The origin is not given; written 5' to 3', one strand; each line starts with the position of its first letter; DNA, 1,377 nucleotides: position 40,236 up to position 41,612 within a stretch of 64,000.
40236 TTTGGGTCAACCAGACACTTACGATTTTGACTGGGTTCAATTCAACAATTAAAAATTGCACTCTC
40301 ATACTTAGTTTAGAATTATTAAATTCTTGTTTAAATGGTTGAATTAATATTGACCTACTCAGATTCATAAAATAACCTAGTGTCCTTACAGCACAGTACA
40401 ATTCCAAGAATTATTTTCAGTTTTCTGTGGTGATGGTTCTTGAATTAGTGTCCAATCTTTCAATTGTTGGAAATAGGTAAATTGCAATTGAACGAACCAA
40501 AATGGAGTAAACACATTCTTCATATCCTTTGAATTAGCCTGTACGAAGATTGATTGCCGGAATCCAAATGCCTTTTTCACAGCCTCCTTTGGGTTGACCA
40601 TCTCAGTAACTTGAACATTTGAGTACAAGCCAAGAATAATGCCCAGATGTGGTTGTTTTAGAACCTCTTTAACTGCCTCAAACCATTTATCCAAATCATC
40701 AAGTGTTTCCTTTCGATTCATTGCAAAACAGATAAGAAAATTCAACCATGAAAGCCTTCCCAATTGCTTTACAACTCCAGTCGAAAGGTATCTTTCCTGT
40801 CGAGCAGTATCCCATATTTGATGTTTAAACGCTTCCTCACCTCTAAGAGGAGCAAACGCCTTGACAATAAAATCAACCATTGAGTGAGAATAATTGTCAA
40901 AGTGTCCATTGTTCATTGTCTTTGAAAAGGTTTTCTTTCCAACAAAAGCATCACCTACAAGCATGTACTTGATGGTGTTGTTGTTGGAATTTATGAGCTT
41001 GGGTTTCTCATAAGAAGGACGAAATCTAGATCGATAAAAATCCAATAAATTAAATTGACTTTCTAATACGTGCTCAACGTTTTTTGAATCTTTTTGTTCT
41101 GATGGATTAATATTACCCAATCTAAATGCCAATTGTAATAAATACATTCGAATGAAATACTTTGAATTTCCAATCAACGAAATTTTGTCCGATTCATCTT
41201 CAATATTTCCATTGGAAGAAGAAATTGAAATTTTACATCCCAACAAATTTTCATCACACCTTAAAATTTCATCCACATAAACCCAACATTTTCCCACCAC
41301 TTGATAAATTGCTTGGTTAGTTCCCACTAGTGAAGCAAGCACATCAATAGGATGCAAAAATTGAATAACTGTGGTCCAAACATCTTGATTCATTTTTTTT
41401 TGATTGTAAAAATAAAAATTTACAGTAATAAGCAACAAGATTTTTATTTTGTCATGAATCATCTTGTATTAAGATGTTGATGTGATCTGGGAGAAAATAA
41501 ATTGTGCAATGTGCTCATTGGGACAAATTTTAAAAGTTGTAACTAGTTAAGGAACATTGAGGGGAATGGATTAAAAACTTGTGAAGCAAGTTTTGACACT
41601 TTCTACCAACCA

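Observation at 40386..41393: F-box fused to an atypical Rab-like GTPase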

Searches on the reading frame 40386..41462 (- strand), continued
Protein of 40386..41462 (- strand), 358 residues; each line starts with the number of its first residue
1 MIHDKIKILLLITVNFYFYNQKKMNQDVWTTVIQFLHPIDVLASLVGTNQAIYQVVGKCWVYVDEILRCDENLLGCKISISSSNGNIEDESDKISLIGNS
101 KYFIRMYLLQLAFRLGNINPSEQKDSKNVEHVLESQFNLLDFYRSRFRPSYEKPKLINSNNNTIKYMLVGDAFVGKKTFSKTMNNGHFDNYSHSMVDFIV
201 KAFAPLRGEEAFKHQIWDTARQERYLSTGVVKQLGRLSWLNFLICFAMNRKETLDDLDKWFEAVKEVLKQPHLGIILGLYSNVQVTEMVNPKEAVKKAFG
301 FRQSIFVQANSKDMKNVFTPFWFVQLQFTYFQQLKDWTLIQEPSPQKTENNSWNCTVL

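Call 28: search_protein_families(library=pfam, proteins=[P0002, P0003, P0004, P0005, P0006, P0009, P0012, P0106, P0013], max_evalue=1)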
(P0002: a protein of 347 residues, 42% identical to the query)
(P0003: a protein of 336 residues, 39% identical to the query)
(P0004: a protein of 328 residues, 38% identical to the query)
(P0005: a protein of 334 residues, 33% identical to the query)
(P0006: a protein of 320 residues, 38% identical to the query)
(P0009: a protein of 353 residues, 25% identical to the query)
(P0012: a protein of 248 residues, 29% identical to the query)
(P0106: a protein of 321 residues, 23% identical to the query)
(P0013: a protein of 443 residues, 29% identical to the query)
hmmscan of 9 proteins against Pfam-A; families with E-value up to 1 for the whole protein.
P0002 (347 aa): 2 families
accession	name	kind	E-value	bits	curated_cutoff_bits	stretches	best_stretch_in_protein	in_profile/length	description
PF00071.28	Ras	-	1.4e-16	60.9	21.6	1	151-259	3-106/162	Ras family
PF08477.19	Roc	-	2.7e-11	44.2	27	1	152-256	4-108/119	Ras of Complex, Roc, domain of DAPkinase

P0003 (336 aa): 2 families
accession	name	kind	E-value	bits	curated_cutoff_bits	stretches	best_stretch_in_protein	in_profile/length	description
PF00071.28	Ras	-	0.0021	18.1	21.6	1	145-250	5-111/162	Ras family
PF25297.1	DUF7878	-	0.018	15.4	25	1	110-181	38-108/128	Domain of unknown function (DUF7878)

P0004 (328 aa): 4 families
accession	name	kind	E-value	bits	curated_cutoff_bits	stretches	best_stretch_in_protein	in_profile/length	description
PF00071.28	Ras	-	3.1e-10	40.3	21.6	1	139-292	3-147/162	Ras family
PF08477.19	Roc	-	2.6e-07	31.3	27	1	139-248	3-112/119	Ras of Complex, Roc, domain of DAPkinase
PF00646.38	F-box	-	0.02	15.3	20.5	1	6-39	8-40/43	F-box domain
PF13555.12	AAA_29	-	0.024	14.8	27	1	114-151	4-38/61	P-loop containing region of AAA domain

P0005 (334 aa): 4 families
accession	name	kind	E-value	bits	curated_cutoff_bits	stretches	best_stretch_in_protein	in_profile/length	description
PF00071.28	Ras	-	6.9e-11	42.4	21.6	1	137-290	1-150/162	Ras family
PF08477.19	Roc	-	0.00028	21.5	27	1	137-239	1-107/119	Ras of Complex, Roc, domain of DAPkinase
PF04763.17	DUF562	-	0.11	12.3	25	1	183-228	22-66/146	Protein of unknown function (DUF562)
PF00646.38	F-box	-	0.18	12.2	20.5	1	3-22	6-25/43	F-box domain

P0006 (320 aa): 1 family
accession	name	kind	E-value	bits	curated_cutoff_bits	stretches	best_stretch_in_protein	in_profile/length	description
PF00071.28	Ras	-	1.8e-06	28.1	21.6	1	145-287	3-140/162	Ras family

P0009 (353 aa): 2 families
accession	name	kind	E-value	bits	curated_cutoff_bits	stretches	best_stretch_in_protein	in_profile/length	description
PF00071.28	Ras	-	1.1e-13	51.5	21.6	1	158-312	1-150/162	Ras family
PF08477.19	Roc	-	2e-06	28.5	27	1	158-271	1-115/119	Ras of Complex, Roc, domain of DAPkinase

P0012 (248 aa): 13 families
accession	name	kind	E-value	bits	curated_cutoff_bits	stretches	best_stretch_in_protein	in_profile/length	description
PF00071.28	Ras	-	1.8e-10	41.1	21.6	1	162-246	1-87/162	Ras family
PF08477.19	Roc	-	1.9e-06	28.6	27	1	162-239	1-88/119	Ras of Complex, Roc, domain of DAPkinase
PF00646.38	F-box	-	7e-05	23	20.5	1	6-42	4-39/43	F-box domain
PF12937.12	F-box-like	-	0.00018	21.6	24.3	1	8-38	6-35/47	F-box-like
PF01926.29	MMR_HSR1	-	0.0015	19.1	21.9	1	163-188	2-26/113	50S ribosome-binding GTPase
PF03193.22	RsgA_GTPase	-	0.0043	17.3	30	1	162-200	108-146/174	RsgA GTPase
PF13555.12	AAA_29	-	0.016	15.4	27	1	149-177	15-39/61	P-loop containing region of AAA domain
PF13191.12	AAA_16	-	0.018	16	32.6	1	164-203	28-63/167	AAA ATPase domain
PF00005.33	ABC_tran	-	0.023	15.7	25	1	162-184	13-35/137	ABC transporter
PF05272.17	VapE-like_dom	-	0.03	14.2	25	1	163-210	54-99/217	Virulence-associated protein E-like domain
PF00735.24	Septin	-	0.036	13.8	26.2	1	160-206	4-51/280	Septin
PF13401.12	AAA_22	-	0.16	12.8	27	1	163-184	8-29/130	AAA domain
PF13238.12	AAA_18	-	0.24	12.3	29.4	1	165-193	3-25/128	AAA domain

P0106 (321 aa): 5 families
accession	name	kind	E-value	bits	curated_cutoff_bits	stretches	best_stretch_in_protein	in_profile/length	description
PF00071.28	Ras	-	8.5e-42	142.9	21.6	1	113-275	1-158/162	Ras family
PF08477.19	Roc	-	2.6e-25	89.4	27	1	113-232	1-119/119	Ras of Complex, Roc, domain of DAPkinase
PF01926.29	MMR_HSR1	-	6.1e-07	30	21.9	1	114-211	2-100/113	50S ribosome-binding GTPase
PF00025.27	Arf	-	1.2e-05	25.3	22.3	1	111-239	14-133/174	ADP-ribosylation factor family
PF03193.22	RsgA_GTPase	-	0.0019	18.5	30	1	99-134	93-129/174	RsgA GTPase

P0013 (443 aa): 33 families (the best 25 are shown)
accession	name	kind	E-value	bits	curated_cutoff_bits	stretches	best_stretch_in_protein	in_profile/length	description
PF00071.28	Ras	-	1e-87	292.2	21.6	2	103-260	1-158/162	Ras family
PF08477.19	Roc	-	1.2e-56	190.5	27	2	103-217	1-119/119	Ras of Complex, Roc, domain of DAPkinase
PF00025.27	Arf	-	1.5e-16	60.8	22.3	2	93-244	6-151/174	ADP-ribosylation factor family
PF01926.29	MMR_HSR1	-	3.1e-10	40.6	21.9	2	355-413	1-58/113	50S ribosome-binding GTPase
PF03193.22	RsgA_GTPase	-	5.2e-07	30.1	30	1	104-123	109-128/174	RsgA GTPase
PF00009.33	GTP_EFTU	-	2.6e-05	24.3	26.5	1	139-263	58-177/188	Elongation factor Tu GTP binding domain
PF13401.12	AAA_22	-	8.6e-05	23.3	27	0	105-142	9-45/130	AAA domain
PF13191.12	AAA_16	-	0.00011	23.1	32.6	1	356-380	27-51/167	AAA ATPase domain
PF13238.12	AAA_18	-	0.00048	21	29.4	1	104-203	1-67/128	AAA domain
PF12775.13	AAA_7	-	0.00053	20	25.8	1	354-398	34-79/181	P-loop containing dynein motor region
PF03266.21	NTPase_1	-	0.0006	20.1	23.9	0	103-122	1-20/168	NTPase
PF00910.28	RNA_helicase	-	0.00076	20.4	21.5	0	104-123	1-20/105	RNA helicase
PF13013.11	F-box-like_2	-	0.0015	18.9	21.6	1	268-343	13-87/107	F-box-like domain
PF05729.18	NACHT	-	0.0024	18.2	26.7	0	104-122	3-21/167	NACHT domain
PF13479.12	AAA_24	-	0.0032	17.8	27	0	355-397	4-39/195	AAA domain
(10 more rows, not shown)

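Call 29: predict_structure(alignment_id=A1)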
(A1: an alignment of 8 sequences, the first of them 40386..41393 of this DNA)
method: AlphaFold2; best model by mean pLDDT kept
length: 335 residues; sequences in the alignment: 8
mean_pLDDT: 52.1   pTM: 0.55
mean pLDDT of the five models: 52.1, 50.7, 47.0, 45.5, 36.3
residues with pLDDT >= 90: 0; 70-90: 55; 50-70: 137; < 50: 143
segments of 3 or more residues with pLDDT < 50: 1-77, 96-107, 123-137, 310-335
pLDDT, mean of each block of 10 residues (from residue 1): 34 35 37 28 31 32 36 43 63 53 49 56 45 49 71 68 59 66 59 69 64 70 68 75 61 54 55 53 54 64 61 36 36 25
secondary structure, 60 per line:
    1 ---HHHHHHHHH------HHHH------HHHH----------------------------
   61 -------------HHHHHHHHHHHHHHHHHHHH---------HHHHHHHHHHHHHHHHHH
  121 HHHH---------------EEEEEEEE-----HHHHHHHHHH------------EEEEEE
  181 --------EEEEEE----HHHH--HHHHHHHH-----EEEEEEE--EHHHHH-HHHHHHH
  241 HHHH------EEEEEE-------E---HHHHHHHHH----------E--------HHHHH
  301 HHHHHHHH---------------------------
elements in order: H4-12 H19-22 H29-32 H74-93 H103-124 E140-147 H153-162 E175-180 E189-194 H199-202 H205-212 E218-224 H228-232 H234-244 E251-256 H268-276 H296-308

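Call 46: find_related_loci(query=A1, collection=metagenome_contigs, flank=1500)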
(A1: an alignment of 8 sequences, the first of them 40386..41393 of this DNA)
Query A1 (335 aa) in metagenome_contigs; peptide patterns used: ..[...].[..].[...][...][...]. (x = any residue, [..] = any of these).
142 stretches matched a pattern, but none encodes a relative of the query by tblastn (E <= 1e-3).

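Call 47: list_cluster_members(proteins=[P0013, P0152, P0008])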
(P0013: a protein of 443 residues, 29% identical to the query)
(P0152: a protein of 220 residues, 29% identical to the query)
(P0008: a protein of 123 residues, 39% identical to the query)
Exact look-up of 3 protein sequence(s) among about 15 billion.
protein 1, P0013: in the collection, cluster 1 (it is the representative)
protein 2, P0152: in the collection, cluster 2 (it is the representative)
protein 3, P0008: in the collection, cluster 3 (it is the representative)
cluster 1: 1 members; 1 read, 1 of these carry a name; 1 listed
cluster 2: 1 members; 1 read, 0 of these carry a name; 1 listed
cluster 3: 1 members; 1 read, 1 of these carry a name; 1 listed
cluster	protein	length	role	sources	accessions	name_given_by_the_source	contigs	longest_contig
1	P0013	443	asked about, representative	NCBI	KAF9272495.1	hypothetical protein BGZ68_002356, partial [Mortierella alpina]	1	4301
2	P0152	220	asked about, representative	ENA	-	-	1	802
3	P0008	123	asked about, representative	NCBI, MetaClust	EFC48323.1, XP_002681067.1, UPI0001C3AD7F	rab family small GTPase, partial [Naegleria gruberi] | status=active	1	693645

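Call 54: fold_search(model_id=the predicted structure, library=pdb)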
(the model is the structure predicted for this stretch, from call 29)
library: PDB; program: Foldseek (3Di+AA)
matches with E <= 10: 1639; with E <= 0.001: 1397
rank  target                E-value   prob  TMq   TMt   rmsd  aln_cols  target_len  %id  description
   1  5ufq_A                7.2e-10  1.00  0.40  0.74   3.8       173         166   22  K-RasG12D(GNP)/R11.1.6 complex (released 2017-08-02)
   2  8p3j_B                7.2e-10  1.00  0.35  0.51  14.0       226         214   15  Fusion hSlp2-a_Rab27A non-covalent complex with hit fragment IMP-1704 (released 2024-11-20)
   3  1lfd_B                8.7e-10  1.00  0.41  0.75   3.9       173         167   22  CRYSTAL STRUCTURE OF THE ACTIVE RAS PROTEIN COMPLEXED WITH THE RAS-INTERACTING DOMAIN OF RALGDS (released 1999-05-04)
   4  6o46_A                9.9e-10  1.00  0.41  0.74   3.7       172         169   23  Crystal structure of human KRAS P34R mutant in complex with GNP and Phosphate (released 2020-03-11)
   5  9bhq_A                1.2e-09  1.00  0.41  0.74   3.8       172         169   23  Crystal structure of KRAS G12A in a transition state mimetic complex with CYPA and RMC-7977 (released 2024-11-06)
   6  9bg9_A                1.4e-09  1.00  0.41  0.75   3.8       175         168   22  Tri-complex of Daraxonrasib (RMC-6236), KRAS WT, and CypA (released 2025-03-19)
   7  9bgd_B                1.6e-09  1.00  0.40  0.72   3.9       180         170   20  Tri-complex of Daraxonrasib (RMC-6236), NRAS Q61L, and CypA (released 2025-03-19)
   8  9bhp_A                1.9e-09  1.00  0.41  0.76   3.8       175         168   22  Crystal structure of KRAS G12C in a transition state mimetic complex with CYPA and RMC-7977 (released 2024-11-06)
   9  6mnx_B                1.9e-09  1.00  0.40  0.73   3.9       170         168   22  Structural basis of impaired hydrolysis in KRAS Q61H mutant (released 2020-04-15)
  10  7eq2_B                1.9e-09  1.00  0.40  0.70   4.0       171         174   19  Crystal structure of GDP-bound Rab1a-T75D (released 2022-11-02)
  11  9bg0_A                2.0e-09  1.00  0.41  0.74   3.8       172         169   23  Tri-complex of Daraxonrasib (RMC-6236), NRAS WT, and CypA (released 2025-03-19)
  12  9bg8_A                2.0e-09  1.00  0.40  0.74   3.8       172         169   23  Tri-complex of Daraxonrasib (RMC-6236), NRAS Q61R, and CypA (released 2025-03-19)
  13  6ob3_A                2.0e-09  1.00  0.40  0.73   3.8       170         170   24  Crystal structure of G13D-KRAS (GMPPNP-bound) in complex with GAP-related domain (GRD) of neurofibromin (NF1) (released 2019-10-16)
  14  8elr                  2.0e-09  1.00  0.39  0.72   3.8       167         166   24  HRAS R97F Crystal Form 2 (released 2023-09-06)
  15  6o36_A                2.1e-09  1.00  0.40  0.74   3.7       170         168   24  Crystal structure of human KRAS P34R mutant in complex with GNP (released 2020-02-26)
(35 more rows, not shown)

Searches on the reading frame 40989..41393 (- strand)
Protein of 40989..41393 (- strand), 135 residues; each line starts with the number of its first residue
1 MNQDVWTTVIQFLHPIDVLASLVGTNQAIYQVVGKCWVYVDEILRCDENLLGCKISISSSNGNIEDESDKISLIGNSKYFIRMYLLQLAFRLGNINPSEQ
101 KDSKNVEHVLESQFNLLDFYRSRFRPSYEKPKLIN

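Call 62: predict_structure(alignment_id=A5)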
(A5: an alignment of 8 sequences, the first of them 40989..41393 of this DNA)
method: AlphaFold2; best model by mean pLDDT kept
length: 135 residues; sequences in the alignment: 8
mean_pLDDT: 53.8   pTM: 0.38
mean pLDDT of the five models: 53.8, 49.5, 45.7, 43.0, 42.9
residues with pLDDT >= 90: 0; 70-90: 0; 50-70: 93; < 50: 42
segments of 3 or more residues with pLDDT < 50: 1-13, 41-54, 62-64, 95-101, 133-135
pLDDT, mean of each block of 10 residues (from residue 1): 41 52 55 59 41 52 53 66 61 50 54 61 57 46
secondary structure, 60 per line:
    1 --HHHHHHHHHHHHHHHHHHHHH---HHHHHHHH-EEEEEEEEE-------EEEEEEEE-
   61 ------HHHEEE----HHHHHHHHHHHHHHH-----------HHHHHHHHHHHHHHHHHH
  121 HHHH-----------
elements in order: H3-23 H27-34 E36-44 E52-59 E70-72 H77-91 H103-124

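Call 64: fold_search(model_id=the predicted structure, library=pdb)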
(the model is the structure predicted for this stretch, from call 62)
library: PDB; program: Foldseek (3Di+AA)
matches with E <= 10: 12; with E <= 0.001: 0
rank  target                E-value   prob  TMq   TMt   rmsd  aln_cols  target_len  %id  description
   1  6u42_1                5.3e+00  0.02  0.23  0.22  18.7       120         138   13  Natively decorated ciliary doublet microtubule (released 2019-11-13)
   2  6nr8_5                6.8e+00  0.01  0.18  0.19  20.5       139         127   11  hTRiC-hPFD Class6 (released 2019-06-19)
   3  6m71_A                7.2e+00  0.03  0.24  0.05  13.4        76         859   12  SARS-Cov-2 RNA-dependent RNA polymerase in complex with cofactors (released 2020-04-01)
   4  1fxk_C                7.2e+00  0.02  0.18  0.18  19.4       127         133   11  CRYSTAL STRUCTURE OF ARCHAEAL PREFOLDIN (GIMC). (released 2000-12-06)
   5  9e93_s                7.7e+00  0.03  0.11  0.11   6.5        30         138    7  Structural Insights into HIV-1 Vif-Mediated Ubiquitination and Degradation of APOBEC3H (released 2026-03-11)
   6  9hac_D                8.2e+00  0.01  0.16  0.17  16.7       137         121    6  De novo designed BBF-14 beta barrel with computationally designed BBF-14_b4 binder (released 2024-12-18)
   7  7yn1_A                8.2e+00  0.01  0.09  0.06   8.5        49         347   20  Crystal structure of selenomethionine labeled CcbD (released 2023-08-02)
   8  8r0g_B                8.7e+00  0.01  0.13  0.03  10.0        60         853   12  Capsid structure of Giardiavirus (GLV) CAT strain (released 2024-04-03)
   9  2mqd_MODEL_1_A        9.3e+00  0.02  0.17  0.18   8.1        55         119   13  NMR structure of the hypotheical protein Lreu_0056 from Lactobacillus reuteri (released 2014-09-03)
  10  2zdi_C                9.3e+00  0.01  0.17  0.16  25.2       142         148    9  Crystal structure of Prefoldin from Pyrococcus horikoshii OT3 (released 2008-02-05)
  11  5knb_G                9.9e+00  0.01  0.21  0.18  18.5       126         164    9  Crystal structure of the 2 ADP-bound V1 complex (released 2016-11-02)
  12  3dup_B                9.9e+00  0.01  0.14  0.08  12.2        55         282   14  Crystal structure of mutt/nudix family hydrolase from rhodospirillum rubrum atcc 11170 (released 2008-09-02)

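Call 65: find_homologous_proteins(query=A5, max_evalue=0.01)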
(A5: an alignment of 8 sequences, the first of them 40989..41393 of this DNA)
Query A5 (8 sequences) (135 aa, profile of the alignment): 2 proteins with E <= 0.01 among 644 candidates.
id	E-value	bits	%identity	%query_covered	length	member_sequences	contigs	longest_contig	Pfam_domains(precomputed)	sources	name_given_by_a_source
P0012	1.5e-37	147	30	90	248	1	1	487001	PF08477.20,PF00071.29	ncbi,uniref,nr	ncbi:hypothetical protein C9374_008511 [Naegleria lovaniensis]|uniref:F-box domain-containing protei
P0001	1.3e-5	43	98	39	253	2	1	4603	PF08477.20,PF00071.29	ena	-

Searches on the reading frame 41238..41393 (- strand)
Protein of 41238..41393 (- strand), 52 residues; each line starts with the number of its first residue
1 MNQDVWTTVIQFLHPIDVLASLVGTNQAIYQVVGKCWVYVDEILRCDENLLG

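Call 26: search_solved_structures(query=A2, max_evalue=10, show_alignments=4)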
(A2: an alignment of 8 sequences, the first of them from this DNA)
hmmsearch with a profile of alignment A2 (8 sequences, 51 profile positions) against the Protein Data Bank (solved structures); distinct sequences matched with E-value up to 10: 3.
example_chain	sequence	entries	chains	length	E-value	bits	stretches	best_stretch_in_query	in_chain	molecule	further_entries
9q4f_A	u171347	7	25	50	1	12.8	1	20-50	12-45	Fusion glycoprotein F1 N-terminal heptad repeat (HR1) | Fusion glycoprotein F1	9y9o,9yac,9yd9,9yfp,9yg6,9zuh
8xo5_A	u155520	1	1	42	1.2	12.6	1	20-49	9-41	Fusion glycoprotein F1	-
8xne_A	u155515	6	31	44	1.4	12.3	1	20-49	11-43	Fusion glycoprotein F1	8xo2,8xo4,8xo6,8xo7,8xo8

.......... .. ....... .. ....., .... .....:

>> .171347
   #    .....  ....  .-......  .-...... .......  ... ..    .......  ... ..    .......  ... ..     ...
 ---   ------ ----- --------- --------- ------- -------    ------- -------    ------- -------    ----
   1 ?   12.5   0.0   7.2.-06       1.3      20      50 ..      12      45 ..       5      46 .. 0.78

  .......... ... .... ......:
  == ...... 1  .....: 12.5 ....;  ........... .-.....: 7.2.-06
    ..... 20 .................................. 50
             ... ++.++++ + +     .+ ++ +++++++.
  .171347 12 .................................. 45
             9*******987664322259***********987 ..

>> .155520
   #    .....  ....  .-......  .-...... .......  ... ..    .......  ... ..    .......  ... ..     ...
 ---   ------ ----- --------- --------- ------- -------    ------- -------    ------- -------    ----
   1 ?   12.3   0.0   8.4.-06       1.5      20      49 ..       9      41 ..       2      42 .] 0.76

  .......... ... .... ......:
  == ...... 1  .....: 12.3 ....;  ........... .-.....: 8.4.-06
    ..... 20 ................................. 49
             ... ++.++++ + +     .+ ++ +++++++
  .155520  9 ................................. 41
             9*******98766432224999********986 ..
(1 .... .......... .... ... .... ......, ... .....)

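Call 30: search_protein_families(library=pfam, proteins=[window:41238-41393:-], max_evalue=10)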
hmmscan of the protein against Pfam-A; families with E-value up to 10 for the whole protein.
seq(52 aa): 0 families
